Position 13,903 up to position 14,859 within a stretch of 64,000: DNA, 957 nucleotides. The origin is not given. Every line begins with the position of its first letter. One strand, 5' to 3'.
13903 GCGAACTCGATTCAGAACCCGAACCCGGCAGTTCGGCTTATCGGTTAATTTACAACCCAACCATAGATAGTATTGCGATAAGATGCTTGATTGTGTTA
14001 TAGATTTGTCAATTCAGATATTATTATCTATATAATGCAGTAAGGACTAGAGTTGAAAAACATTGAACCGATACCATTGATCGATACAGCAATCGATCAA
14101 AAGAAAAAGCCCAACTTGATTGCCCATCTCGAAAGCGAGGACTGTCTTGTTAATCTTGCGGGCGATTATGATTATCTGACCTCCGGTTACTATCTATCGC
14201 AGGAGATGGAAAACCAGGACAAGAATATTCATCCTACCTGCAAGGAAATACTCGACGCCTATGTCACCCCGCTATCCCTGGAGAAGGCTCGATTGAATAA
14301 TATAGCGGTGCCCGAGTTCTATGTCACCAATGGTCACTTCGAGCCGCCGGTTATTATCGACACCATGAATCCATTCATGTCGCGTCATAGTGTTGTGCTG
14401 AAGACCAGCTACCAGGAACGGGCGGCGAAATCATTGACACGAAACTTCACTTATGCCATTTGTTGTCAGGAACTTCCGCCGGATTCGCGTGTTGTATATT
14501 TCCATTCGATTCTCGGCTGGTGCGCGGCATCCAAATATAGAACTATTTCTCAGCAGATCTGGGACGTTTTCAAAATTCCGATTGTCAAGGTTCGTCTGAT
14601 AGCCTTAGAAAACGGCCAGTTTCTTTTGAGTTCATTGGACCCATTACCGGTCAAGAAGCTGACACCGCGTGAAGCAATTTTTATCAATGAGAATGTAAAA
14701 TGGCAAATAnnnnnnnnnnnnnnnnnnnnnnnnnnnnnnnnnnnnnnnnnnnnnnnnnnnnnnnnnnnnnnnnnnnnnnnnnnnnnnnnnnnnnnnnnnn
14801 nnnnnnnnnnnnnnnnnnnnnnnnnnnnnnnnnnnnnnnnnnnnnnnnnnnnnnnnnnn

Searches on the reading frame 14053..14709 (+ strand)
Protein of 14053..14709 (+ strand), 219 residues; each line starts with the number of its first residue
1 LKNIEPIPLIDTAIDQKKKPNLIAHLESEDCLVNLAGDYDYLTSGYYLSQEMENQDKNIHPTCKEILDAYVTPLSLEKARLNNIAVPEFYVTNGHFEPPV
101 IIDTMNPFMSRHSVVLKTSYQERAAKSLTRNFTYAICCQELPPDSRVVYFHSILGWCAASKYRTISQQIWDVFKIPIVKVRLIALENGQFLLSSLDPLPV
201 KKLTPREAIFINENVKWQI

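Call 33: search_protein_families(library=pfam, proteins=[window:14053-14709:+], max_evalue=0.00001)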
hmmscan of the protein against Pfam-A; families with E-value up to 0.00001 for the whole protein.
window:14053-14709:+ (219 aa): 1 family
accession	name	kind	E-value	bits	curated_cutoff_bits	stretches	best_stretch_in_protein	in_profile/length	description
PF14401.11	RLAN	-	4.8e-14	52.7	25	1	32-211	18-147/150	RimK-like ATPgrasp N-terminal domain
